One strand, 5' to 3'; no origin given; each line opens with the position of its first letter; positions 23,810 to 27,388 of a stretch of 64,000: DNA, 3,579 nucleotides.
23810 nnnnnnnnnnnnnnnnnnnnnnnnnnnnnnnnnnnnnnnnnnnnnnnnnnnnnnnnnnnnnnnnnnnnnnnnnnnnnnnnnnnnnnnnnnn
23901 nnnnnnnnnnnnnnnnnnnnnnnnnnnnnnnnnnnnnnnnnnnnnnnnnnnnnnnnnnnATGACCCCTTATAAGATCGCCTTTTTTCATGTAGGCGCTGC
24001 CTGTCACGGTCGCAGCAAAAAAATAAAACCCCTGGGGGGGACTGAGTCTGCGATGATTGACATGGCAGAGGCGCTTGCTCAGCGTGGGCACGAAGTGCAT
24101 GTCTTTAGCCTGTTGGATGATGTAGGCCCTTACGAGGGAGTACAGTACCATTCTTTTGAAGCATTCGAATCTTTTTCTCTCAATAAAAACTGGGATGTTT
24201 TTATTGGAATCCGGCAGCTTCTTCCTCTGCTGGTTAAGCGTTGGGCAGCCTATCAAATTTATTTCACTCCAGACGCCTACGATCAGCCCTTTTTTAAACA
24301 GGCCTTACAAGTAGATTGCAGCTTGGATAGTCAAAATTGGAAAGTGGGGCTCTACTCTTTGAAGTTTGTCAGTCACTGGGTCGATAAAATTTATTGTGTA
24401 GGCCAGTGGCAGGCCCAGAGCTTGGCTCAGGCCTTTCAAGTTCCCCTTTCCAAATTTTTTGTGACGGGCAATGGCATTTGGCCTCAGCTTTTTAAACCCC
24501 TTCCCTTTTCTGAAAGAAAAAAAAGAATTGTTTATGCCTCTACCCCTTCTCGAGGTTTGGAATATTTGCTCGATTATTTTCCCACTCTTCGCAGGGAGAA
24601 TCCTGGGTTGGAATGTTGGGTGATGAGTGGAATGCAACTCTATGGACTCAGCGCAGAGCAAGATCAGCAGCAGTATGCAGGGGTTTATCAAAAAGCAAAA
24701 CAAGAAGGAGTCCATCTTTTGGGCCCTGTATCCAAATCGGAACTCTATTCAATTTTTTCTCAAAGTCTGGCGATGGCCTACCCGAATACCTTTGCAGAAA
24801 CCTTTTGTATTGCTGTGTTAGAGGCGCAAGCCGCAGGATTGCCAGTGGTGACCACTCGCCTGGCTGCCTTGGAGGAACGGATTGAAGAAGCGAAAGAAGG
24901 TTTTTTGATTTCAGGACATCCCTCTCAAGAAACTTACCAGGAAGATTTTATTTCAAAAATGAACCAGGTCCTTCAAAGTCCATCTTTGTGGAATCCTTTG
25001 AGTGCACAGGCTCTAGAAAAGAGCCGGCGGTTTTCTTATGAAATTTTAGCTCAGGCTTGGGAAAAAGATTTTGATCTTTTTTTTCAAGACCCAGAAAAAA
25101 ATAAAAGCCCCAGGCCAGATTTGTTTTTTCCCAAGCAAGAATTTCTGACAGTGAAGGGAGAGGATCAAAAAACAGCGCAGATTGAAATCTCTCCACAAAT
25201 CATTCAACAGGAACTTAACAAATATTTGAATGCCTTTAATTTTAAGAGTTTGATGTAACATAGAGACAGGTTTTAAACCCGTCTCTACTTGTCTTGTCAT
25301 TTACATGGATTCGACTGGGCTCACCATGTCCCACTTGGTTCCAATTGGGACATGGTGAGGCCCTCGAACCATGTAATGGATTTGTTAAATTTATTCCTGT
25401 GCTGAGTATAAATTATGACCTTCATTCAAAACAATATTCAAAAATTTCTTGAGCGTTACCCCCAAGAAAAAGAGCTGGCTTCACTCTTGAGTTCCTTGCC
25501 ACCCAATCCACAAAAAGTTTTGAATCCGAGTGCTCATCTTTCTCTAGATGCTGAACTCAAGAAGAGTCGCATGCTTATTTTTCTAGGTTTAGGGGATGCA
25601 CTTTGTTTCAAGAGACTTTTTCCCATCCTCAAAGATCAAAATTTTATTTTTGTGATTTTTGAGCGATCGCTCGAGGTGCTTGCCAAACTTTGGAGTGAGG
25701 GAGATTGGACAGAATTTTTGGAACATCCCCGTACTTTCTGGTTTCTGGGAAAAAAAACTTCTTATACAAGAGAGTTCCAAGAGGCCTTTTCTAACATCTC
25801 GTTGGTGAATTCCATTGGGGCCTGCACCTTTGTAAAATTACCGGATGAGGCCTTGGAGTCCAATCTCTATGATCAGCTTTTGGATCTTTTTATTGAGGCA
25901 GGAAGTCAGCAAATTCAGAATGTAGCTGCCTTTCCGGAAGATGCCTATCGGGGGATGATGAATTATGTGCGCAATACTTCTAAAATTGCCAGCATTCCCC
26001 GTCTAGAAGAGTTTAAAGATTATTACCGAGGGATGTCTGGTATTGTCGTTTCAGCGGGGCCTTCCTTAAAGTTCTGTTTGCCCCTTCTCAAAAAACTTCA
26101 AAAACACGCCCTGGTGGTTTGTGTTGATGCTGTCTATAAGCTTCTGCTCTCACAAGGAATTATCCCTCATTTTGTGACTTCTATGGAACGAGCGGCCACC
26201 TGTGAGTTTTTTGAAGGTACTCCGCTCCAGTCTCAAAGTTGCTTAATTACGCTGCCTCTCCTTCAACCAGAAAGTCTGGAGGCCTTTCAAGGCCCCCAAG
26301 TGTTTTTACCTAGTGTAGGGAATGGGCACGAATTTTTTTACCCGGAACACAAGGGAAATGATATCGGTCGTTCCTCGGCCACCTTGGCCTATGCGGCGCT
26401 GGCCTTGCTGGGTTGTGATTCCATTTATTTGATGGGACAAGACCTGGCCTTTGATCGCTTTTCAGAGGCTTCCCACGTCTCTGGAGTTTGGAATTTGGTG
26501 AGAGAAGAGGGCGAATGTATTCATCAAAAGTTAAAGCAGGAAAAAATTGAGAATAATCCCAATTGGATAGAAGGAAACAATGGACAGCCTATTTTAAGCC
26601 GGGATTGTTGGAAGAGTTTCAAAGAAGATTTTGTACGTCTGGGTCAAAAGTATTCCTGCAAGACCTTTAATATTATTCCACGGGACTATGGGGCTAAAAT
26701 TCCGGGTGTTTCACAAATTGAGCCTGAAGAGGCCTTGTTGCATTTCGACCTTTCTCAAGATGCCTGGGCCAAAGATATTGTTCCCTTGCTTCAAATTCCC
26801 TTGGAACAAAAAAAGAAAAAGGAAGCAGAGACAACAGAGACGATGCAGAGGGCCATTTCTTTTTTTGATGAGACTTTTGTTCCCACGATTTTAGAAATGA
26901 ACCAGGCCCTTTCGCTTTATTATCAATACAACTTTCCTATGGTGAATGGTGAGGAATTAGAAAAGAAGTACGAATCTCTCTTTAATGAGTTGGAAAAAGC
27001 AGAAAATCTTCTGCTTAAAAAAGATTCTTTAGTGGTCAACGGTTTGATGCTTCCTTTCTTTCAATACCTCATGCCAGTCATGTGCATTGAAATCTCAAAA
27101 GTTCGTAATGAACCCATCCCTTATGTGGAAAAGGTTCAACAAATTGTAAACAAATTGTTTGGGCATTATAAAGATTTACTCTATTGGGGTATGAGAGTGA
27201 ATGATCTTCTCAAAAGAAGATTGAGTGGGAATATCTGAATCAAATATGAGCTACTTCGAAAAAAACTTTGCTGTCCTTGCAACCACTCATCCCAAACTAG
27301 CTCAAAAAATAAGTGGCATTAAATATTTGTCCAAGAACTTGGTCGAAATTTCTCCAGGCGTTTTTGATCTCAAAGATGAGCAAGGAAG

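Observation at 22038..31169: Five Maf paralogues, three forming a mosaic tandem family (evidence of gene conversion)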

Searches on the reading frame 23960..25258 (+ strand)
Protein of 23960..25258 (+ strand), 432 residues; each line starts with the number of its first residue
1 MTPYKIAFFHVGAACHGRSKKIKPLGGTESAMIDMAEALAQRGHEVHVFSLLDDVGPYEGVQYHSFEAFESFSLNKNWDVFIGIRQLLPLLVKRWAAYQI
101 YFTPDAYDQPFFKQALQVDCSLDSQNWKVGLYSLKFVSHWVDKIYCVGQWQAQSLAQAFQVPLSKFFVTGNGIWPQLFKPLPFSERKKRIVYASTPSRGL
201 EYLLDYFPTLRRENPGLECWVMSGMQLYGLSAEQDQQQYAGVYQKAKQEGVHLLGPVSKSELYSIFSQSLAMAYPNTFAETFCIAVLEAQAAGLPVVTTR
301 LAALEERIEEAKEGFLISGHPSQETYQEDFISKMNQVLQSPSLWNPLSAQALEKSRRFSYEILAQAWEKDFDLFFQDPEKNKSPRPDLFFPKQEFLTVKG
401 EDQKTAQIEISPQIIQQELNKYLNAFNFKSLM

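Call 4: search_protein_families(library=pfam, proteins=[window:23960-25258:+])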
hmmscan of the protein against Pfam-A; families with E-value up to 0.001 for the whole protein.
window:23960-25258:+ (432 aa): 5 families
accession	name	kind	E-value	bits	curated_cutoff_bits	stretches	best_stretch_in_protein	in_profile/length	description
PF00534.26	Glycos_transf_1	-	2.8e-16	60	26.4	1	179-331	7-153/172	Glycosyl transferases group 1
PF13692.12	Glyco_trans_1_4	-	1e-15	58.7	27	1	190-320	4-127/142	Glycosyl transferases group 1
PF13439.12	Glyco_transf_4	-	4.1e-11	43.6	28.5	1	26-93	2-70/170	Glycosyltransferase Family 4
PF13524.12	Glyco_trans_1_2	-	0.00073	19.9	25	0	243-360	24-135/144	Glycosyl transferase-like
PF13579.12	Glyco_trans_4_4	-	0.00096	20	29.7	0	26-80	1-59/158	Glycosyl transferase 4-like domain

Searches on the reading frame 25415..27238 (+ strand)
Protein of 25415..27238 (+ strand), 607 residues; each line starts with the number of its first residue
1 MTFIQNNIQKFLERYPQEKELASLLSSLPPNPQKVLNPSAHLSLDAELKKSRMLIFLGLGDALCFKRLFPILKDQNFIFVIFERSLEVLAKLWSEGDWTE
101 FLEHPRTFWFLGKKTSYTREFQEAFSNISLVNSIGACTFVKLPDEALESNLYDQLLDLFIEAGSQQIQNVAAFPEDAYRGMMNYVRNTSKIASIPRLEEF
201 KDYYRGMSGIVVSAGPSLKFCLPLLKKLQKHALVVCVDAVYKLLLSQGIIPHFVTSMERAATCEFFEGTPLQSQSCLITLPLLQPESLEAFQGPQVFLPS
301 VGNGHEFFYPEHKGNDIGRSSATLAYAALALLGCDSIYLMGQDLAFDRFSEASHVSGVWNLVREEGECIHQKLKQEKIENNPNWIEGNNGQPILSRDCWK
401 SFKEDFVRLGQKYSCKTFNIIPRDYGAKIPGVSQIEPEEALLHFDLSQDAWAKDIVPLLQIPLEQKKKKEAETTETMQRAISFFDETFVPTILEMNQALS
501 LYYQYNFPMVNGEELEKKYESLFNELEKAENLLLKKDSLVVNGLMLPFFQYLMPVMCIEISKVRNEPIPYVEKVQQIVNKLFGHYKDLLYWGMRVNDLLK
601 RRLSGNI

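Call 4: search_protein_families(library=pfam, proteins=[window:25415-27238:+])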
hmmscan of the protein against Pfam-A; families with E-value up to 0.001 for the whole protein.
window:25415-27238:+ (607 aa): 1 family
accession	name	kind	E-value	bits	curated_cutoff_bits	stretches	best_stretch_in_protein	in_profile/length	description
PF01973.23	MptE-like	-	1.5e-31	109.9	34.6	1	183-347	2-169/171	6-hydroxymethylpterin diphosphokinase MptE-like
